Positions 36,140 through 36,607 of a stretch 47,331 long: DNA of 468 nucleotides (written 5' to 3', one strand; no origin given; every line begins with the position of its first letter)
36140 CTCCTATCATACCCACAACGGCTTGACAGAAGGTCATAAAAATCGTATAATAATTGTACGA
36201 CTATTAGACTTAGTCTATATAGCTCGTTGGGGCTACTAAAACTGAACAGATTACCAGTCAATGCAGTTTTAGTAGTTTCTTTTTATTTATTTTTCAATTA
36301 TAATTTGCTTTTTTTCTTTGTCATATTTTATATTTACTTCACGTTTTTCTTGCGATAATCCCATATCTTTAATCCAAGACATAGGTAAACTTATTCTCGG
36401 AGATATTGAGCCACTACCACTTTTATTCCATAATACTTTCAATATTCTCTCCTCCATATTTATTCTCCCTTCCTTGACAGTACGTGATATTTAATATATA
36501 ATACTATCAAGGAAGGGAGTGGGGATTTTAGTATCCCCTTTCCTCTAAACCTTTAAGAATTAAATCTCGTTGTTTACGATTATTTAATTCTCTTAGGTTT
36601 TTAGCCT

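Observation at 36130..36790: Two perfect consensus promoters facing against the early operon, each followed by a terminator: candidate antisense small RNAs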

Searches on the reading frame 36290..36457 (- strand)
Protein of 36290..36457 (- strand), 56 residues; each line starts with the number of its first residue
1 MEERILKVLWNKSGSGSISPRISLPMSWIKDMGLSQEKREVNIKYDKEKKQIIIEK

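Call 10: search_protein_families(library=pfam, proteins=[window:36290-36457:-], max_evalue=1)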
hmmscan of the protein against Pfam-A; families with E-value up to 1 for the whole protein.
window:36290-36457:- (56 aa): 3 families
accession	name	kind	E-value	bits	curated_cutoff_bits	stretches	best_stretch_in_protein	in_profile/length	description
PF04014.23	MazE_antitoxin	-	0.0052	17.1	24.7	1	20-56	8-42/48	Antidote-toxin recognition MazE, bacterial antitoxin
PF17886.7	ArsA_HSP20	-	0.017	15.1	22.5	1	21-53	7-39/63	HSP20-like domain found in ArsA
PF18266.8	Ncstrn_small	-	0.18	12.2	25.9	1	9-48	108-150/169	Nicastrin small lobe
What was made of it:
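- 36287..36457 (-): 56-aa ORF, probably SpoVT/AbrB-like (phrog_2329, function unknown). Pfam MazE_antitoxin E 0.005, below cutoff (call 10).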

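Call 13: find_homologous_proteins(query=window:36290-36457:-)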
Query window:36290-36457:- (56 aa): 28 proteins with E <= 0.001 among 29 candidates.
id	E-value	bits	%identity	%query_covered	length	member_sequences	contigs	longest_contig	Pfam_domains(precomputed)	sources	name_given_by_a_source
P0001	9.4e-28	111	100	100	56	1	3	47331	-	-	-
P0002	6.1e-23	96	88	100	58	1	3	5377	-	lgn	-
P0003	7.4e-23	96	88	100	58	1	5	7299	-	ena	-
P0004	2.7e-21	91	80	100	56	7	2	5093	-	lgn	-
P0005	4.6e-19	84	84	89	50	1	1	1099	-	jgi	-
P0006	1.1e-18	83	77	100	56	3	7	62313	-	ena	-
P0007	1.9e-18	82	78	96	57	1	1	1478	-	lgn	-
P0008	3.2e-16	76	64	100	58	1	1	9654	-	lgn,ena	-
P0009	1.2e-15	74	64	98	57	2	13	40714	-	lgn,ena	-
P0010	2.5e-15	73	65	82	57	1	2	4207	-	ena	-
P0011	4.4e-15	72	61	100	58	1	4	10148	-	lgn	-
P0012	1.9e-14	70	63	100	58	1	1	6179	-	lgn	-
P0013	1.9e-14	70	59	100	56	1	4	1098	-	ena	-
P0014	4.3e-14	69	59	96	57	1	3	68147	-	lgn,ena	-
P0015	6.8e-14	68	61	82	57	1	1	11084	-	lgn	-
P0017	1.1e-13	68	67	93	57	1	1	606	PF04014.24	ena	-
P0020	5.3e-13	66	55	100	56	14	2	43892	-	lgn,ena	-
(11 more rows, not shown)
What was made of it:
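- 36287..36457 (-): 28 homologues (call 13).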

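Call 15: find_related_loci(query=A1, collection=genome_contigs, flank=3000)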
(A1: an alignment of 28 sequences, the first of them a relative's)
Query A1 (56 aa) in genome_contigs; peptide patterns used: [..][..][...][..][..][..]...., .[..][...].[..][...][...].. (x = any residue, [..] = any of these).
136 stretches matched a pattern; 17 encode a relative of the query (tblastn E <= 1e-3); 17 distinct loci.
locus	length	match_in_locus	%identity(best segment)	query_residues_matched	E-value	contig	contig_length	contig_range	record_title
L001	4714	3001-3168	61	1-56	7e-22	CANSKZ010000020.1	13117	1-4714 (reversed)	MAG TPA_asm: uncultured Clostridium sp. isolate SRR15510221_bin.48_metawrap_v1.3_MAG genome assembly, contig: NODE.2771_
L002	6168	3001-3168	61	1-56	9e-20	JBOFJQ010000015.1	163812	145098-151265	MAG: Fusobacteriaceae bacterium isolate WFFMC_MAG_388 k139_80452_flag=0_multi=18.1749_len=163812, whole genome shotgun s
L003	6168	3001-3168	59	1-56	4e-19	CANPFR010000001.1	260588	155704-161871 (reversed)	MAG TPA_asm: uncultured Clostridia bacterium isolate SRR15730533_bin.19_metawrap_v1.3_MAG genome assembly, contig: NODE.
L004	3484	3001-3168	55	1-56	2e-18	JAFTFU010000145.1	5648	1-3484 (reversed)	MAG: Clostridia bacterium isolate RGIG3779 Roe_deer_Abomasum-4__c121355, whole genome shotgun sequence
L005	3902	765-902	61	1-46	2e-16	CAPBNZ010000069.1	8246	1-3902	MAG TPA_asm: uncultured Clostridia bacterium isolate MGBC108358 genome assembly, contig: MGBC108358.69, whole genome sho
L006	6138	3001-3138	57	1-46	2e-15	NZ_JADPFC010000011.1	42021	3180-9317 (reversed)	Romboutsia sp. 1001713B170131_170501_G6 NODE_11_length_42021_cov_88.9648, whole genome shotgun sequence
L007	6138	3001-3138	54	4-49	3e-15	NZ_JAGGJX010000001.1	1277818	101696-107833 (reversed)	Metaclostridioides mangenotii strain DSM 1289 Ga0454101_01, whole genome shotgun sequence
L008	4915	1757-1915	51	2-56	4e-15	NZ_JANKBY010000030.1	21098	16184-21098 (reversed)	Terrisporobacter muris strain DSM 29186 NODE_30_length_21098_cov_52.035811, whole genome shotgun sequence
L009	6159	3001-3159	53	2-56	9e-15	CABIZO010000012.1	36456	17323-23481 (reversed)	Peptostreptococcaceae bacterium isolate MGYG-HGUT-00102 genome assembly, contig: .20298_2_47.12, whole genome shotgun se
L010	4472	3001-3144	50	1-48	2e-13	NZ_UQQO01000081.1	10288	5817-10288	Uncultured Fusobacterium sp. isolate UMGS539, whole genome shotgun sequence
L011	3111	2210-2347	46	4-49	9e-13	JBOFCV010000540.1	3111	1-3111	MAG: Turicibacter sp. isolate WFFMC_MAG_167 k139_8218181_flag=1_multi=3.8405_len=3111, whole genome shotgun sequence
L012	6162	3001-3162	35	1-54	1e-12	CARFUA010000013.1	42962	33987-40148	MAG TPA_asm: uncultured Clostridia bacterium isolate MGBC101636 genome assembly, contig: MGBC101636.13, whole genome sho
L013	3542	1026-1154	51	1-43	2e-12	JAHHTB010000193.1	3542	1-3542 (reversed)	MAG: Fusobacterium sp. isolate MAG071 MAG071_194, whole genome shotgun sequence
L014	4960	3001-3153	41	1-51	1e-11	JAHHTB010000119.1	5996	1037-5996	MAG: Fusobacterium sp. isolate MAG071 MAG071_119, whole genome shotgun sequence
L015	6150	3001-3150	38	1-50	1e-11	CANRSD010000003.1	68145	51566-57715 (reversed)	MAG TPA_asm: uncultured Clostridia bacterium isolate SRR15730551_bin.77_metawrap_v1.3_MAG genome assembly, contig: NODE.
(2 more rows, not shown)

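Call 16: find_related_loci(query=A1, collection=viral_contigs, flank=3000)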
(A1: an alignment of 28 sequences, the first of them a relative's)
Query A1 (56 aa) in viral_contigs; peptide patterns used: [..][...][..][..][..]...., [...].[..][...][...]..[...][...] (x = any residue, [..] = any of these).
120 stretches matched a pattern; 23 encode a relative of the query (tblastn E <= 1e-3); 23 distinct loci.
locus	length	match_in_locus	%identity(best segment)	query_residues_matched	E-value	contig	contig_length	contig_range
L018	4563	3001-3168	68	1-56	4e-22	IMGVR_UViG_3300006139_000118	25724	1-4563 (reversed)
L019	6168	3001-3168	55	1-56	2e-18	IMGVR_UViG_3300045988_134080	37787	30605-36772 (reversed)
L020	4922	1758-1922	56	2-56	8e-18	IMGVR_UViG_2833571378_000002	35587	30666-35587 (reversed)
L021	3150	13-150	54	4-49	4e-15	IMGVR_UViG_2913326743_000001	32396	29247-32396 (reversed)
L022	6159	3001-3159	51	2-56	5e-15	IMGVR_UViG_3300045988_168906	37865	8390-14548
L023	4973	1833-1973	55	1-47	2e-14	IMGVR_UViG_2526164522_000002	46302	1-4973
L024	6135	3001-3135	56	1-45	1e-13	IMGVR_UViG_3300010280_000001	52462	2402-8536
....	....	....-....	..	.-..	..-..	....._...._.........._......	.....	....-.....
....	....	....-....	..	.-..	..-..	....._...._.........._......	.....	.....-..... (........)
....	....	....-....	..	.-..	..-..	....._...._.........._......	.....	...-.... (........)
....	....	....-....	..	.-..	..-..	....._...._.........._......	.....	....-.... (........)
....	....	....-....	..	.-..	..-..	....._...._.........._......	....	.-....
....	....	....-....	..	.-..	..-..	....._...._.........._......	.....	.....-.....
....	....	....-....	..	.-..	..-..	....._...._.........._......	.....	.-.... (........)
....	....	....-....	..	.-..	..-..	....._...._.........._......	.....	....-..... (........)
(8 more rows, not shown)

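Call 21: find_related_loci(query=A1, collection=metagenome_contigs, flank=1500)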
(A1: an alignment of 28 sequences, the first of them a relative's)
Query A1 (56 aa) in metagenome_contigs; peptide patterns used: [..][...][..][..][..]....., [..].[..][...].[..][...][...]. (x = any residue, [..] = any of these).
307 stretches matched a pattern; 25 encode a relative of the query (tblastn E <= 1e-3); 25 distinct loci.
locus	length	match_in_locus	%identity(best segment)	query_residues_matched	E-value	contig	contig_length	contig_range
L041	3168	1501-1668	55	1-56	2e-20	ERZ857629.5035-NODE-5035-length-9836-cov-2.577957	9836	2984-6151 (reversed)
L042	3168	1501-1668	55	1-56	2e-20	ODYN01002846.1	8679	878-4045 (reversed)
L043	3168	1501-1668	54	1-56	7e-19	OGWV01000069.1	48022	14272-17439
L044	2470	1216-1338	66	1-41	6e-17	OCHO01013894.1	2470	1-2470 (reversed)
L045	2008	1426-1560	56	1-45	9e-16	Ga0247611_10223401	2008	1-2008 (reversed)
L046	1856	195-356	52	1-56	3e-15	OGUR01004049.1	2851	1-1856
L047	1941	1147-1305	51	2-56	3e-15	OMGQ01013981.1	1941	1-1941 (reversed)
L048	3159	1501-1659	51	2-56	3e-15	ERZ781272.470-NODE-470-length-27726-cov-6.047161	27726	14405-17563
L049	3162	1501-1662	48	1-54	4e-15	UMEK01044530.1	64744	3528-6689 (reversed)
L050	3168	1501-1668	45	1-56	9e-15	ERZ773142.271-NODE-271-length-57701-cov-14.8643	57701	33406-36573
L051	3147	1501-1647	49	1-49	4e-14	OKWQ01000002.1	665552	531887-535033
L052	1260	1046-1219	48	1-56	1e-13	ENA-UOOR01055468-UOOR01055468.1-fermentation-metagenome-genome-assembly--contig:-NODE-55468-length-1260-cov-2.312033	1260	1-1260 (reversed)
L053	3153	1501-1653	45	1-51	1e-13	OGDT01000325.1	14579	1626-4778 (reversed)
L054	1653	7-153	45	1-49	5e-13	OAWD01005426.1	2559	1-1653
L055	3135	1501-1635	49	2-46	4e-13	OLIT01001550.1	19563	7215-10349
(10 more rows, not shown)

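Call 22: search_protein_families(library=phrogs, proteins=[window:36290-36457:-], max_evalue=0.01)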
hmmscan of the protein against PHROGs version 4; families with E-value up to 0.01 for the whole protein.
window:36290-36457:- (56 aa): 2 families
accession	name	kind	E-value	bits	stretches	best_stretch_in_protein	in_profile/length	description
phrog_2329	-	unknown function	1.4e-22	80.5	1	1-56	2-55/59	-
phrog_1709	-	unknown function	0.0086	17.5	0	29-54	4-29/96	-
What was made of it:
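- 36287..36457 (-): PHROG match 1e-22 (call 22).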

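Call 24: find_encoding_contigs(protein=P0002, flank=1500, max_places=3)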
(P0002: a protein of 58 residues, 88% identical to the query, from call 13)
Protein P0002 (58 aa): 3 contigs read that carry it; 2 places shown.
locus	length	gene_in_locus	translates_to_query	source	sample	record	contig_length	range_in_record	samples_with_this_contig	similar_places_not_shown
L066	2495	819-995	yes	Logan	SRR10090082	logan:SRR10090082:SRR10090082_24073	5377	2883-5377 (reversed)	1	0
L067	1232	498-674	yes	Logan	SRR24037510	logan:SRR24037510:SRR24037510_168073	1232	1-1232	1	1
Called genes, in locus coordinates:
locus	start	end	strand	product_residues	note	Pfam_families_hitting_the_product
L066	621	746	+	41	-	-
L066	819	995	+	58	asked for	-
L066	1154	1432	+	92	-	-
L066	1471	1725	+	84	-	-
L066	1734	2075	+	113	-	-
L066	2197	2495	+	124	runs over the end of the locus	-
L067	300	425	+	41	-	-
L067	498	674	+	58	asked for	-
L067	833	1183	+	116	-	-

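Call 25: find_encoding_contigs(protein=P0004, flank=1500, max_places=3)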
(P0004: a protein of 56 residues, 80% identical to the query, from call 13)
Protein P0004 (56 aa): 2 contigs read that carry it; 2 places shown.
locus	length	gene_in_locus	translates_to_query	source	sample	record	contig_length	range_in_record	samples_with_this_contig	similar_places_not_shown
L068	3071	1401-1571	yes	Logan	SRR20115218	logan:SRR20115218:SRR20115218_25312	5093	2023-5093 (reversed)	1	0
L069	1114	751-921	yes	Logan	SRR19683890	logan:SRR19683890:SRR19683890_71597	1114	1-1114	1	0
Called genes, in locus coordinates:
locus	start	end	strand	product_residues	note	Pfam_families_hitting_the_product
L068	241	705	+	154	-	PF13274:SocA_Panacea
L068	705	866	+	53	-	-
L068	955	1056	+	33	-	-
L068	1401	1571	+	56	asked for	-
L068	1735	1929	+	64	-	-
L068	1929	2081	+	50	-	-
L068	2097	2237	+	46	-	-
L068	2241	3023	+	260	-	PF09681:Phage_rep_org_N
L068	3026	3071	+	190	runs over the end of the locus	PF01807:Zn_ribbon_DnaG (weak)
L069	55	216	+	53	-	-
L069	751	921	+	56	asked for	-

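Call 26: find_encoding_contigs(protein=P0006, flank=1500, max_places=3)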
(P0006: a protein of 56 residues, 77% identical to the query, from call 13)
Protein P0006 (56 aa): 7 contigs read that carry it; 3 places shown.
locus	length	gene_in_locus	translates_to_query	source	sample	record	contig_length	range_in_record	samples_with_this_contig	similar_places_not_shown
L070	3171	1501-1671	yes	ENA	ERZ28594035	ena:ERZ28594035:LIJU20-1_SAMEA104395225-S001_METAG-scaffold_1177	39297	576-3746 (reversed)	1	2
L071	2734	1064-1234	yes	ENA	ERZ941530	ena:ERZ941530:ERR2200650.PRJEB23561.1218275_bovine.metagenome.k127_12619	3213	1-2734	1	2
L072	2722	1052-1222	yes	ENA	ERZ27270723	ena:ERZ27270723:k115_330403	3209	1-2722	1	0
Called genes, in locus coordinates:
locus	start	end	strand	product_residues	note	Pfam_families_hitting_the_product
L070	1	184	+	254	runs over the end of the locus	PF18813:PBECR4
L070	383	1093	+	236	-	PF04026:SpoVG (faint)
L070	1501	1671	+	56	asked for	-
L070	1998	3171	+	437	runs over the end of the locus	PF13545:HTH_Crp_2 (faint), PF13730:HTH_36 (weak), PF07261:DnaB_2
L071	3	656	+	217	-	?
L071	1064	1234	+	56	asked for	-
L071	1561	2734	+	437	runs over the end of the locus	PF13545:HTH_Crp_2 (faint), PF13730:HTH_36 (weak), PF07261:DnaB_2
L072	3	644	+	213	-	?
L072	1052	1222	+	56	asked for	-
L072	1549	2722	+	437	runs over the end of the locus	PF13545:HTH_Crp_2 (faint), PF13730:HTH_36 (weak), PF07261:DnaB_2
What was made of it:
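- In L070 RNA A sits 330 bp upstream of a DnaB_2-type initiator gene (call 26).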

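Call 28: find_encoding_contigs(protein=P0008, flank=1500, max_places=2)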
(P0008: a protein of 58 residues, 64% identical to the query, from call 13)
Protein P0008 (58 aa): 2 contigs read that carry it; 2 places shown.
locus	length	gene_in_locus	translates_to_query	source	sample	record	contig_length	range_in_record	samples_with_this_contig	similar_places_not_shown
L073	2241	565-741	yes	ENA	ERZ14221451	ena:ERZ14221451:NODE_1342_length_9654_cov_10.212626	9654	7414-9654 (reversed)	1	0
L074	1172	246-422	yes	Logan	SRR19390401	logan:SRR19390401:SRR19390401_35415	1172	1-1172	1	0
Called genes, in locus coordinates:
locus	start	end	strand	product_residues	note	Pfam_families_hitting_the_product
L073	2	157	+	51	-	?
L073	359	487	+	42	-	-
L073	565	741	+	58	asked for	-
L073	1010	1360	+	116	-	-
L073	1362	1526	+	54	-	PF04014:MazE_antitoxin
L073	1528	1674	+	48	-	-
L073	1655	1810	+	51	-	-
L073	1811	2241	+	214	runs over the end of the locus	PF13479:AAA_24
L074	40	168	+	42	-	-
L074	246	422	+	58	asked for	-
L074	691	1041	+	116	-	-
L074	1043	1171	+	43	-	?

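Call 29: find_encoding_contigs(protein=P0009, flank=1500, max_places=3)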
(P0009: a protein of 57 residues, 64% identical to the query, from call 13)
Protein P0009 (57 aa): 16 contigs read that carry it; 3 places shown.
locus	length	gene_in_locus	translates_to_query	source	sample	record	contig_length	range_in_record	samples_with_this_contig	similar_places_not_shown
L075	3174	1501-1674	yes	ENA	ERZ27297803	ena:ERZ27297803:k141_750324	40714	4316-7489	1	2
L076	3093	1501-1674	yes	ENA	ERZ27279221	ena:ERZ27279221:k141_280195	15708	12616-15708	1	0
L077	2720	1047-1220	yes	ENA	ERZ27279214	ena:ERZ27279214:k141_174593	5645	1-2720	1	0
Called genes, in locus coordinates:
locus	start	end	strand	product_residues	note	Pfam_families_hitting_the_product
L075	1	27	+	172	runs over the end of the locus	-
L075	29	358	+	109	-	-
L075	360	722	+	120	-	PF00436:SSB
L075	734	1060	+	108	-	-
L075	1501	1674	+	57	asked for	-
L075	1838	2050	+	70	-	-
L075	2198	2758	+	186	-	-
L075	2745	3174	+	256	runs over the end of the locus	-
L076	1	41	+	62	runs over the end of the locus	PF12728:HTH_17 (weak)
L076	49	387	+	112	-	-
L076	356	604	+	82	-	-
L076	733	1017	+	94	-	-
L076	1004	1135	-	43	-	-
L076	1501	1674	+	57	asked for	-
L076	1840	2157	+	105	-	-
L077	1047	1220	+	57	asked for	-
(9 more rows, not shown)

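Call 30: find_encoding_contigs(protein=P0011, flank=1500, max_places=2)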
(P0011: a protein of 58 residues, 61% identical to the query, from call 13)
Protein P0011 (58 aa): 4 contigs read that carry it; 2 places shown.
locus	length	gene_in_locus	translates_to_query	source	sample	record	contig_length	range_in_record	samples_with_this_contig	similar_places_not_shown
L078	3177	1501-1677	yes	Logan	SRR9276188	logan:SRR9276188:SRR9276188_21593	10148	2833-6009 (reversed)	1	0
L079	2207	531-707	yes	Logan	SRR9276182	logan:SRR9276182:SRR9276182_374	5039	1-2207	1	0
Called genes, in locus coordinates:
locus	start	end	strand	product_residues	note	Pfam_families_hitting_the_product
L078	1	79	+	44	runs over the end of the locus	-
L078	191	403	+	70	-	-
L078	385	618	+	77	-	-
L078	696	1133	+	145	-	-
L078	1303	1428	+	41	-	-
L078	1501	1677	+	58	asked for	-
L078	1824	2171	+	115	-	-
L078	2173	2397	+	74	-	-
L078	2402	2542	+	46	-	-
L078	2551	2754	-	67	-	-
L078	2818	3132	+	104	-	PF13730:HTH_36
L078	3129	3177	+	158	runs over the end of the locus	PF07261:DnaB_2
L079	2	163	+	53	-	?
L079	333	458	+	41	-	-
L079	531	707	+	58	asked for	-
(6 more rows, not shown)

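Call 31: find_encoding_contigs(protein=P0020, flank=1500, max_places=2)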
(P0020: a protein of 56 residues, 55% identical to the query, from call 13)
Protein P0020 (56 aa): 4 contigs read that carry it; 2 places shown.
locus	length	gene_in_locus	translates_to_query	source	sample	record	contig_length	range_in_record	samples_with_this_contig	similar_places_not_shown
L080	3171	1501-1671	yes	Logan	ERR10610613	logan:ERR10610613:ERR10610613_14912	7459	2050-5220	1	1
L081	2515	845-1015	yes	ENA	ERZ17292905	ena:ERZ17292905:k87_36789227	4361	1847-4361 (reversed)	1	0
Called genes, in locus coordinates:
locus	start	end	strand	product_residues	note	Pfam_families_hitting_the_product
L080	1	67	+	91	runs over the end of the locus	-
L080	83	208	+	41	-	-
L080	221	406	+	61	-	-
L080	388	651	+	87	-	-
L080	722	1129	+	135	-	-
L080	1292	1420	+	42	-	-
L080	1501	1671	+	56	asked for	-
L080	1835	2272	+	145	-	-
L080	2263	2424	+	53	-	-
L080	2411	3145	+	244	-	PF09681:Phage_rep_org_N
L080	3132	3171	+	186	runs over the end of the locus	PF01807:Zn_ribbon_DnaG (weak)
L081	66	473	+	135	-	-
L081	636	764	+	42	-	-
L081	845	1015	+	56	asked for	-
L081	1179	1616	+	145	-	-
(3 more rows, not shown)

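Call 60: predict_structure(alignment_id=A1)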
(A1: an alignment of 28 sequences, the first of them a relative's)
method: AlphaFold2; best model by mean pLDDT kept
length: 56 residues; sequences in the alignment: 28
mean_pLDDT: 92.6   pTM: 0.61
mean pLDDT of the five models: 92.6, 91.5, 90.3, 87.5, 87.1
residues with pLDDT >= 90: 49; 70-90: 7; 50-70: 0; < 50: 0
segments of 3 or more residues with pLDDT < 50: none
pLDDT, mean of each block of 10 residues (from residue 1): 91 89 93 93 97 93
secondary structure, 60 per line:
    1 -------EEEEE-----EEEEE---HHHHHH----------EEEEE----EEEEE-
elements in order: E8-12 E18-22 H26-31 E42-46 E51-55

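Call 63: fold_search(model_id=the predicted structure, library=pdb)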
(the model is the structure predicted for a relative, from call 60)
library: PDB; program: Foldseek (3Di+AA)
matches with E <= 10: 121; with E <= 0.001: 0
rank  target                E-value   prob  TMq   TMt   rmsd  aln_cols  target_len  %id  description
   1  2w1t_B                6.3e-01  0.75  0.50  0.19   4.0        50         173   14  Crystal Structure of B. subtilis SpoVT (released 2008-11-18)
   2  2w1t_A                8.2e-01  0.72  0.50  0.19   3.8        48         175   14  Crystal Structure of B. subtilis SpoVT (released 2008-11-18)
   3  9klt                  8.2e-01  0.12  0.28  0.25  17.3        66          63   11  Crystal structure of a Streptococcal protein G B1 mutant (released 2026-01-28)
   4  5itm_F                1.3e+00  0.63  0.54  0.63   3.8        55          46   14  The structure of truncated histone-like protein (released 2017-01-25)
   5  9kl7                  1.3e+00  0.11  0.31  0.27  17.3        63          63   11  Crystal structure of a Streptococcal protein G B1 mutant (released 2026-01-28)
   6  5itm_A                1.5e+00  0.54  0.52  0.60   3.9        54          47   15  The structure of truncated histone-like protein (released 2017-01-25)
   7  1q10_MODEL_1_A        1.6e+00  0.16  0.32  0.32   5.9        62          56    8  Ensemble of 40 Structures of the Dimeric Mutant of the B1 Domain of Streptococcal Protein G (released 2003-10-14)
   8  5itm_E                1.7e+00  0.47  0.51  0.58   3.8        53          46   15  The structure of truncated histone-like protein (released 2017-01-25)
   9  9hlz_SS               2.2e+00  0.14  0.29  0.10  12.4        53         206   15  Translational activators Aep1, Aep2 and Atp25 in complex with mRNA and the yeast mitochondrial ribosome (released 2025-12-17)
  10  5xsk_B                2.2e+00  0.08  0.24  0.17  14.4        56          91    7  Crystal structure of PWWP-DNA complex for human hepatoma-derived growth factor (released 2018-06-20)
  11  6v39_W                2.3e+00  0.16  0.30  0.23  13.2        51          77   14  Cryo-EM structure of the Acinetobacter baumannii Ribosome: 70S with P-site tRNA (released 2020-02-05)
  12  7ui9_q                2.3e+00  0.12  0.31  0.07   6.2        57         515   12  Core Mediator-PICearly (Copy A) (released 2023-02-15)
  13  8rd8_WD               2.8e+00  0.12  0.29  0.23  12.5        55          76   11  Cryo-EM structure of P. urativorans 70S ribosome in complex with hibernation factors Balon and RaiA (structure 1). (released 2024-02-21)
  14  3t6j_A                3.0e+00  0.25  0.34  0.03   3.3        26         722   19  Structure of human DPPIII in complex with the opioid peptide Tynorphin, at 3.0 Angstroms (released 2012-04-04)
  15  3fvy                  3.2e+00  0.21  0.34  0.04   4.8        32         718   22  Crystal structure of human Dipeptidyl Peptidase III (released 2009-02-03)
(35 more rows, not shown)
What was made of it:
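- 36287..36457 (-): AlphaFold2 pLDDT 92.6, best PDB match SpoVT with probability 0.75 (calls 60, 63).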
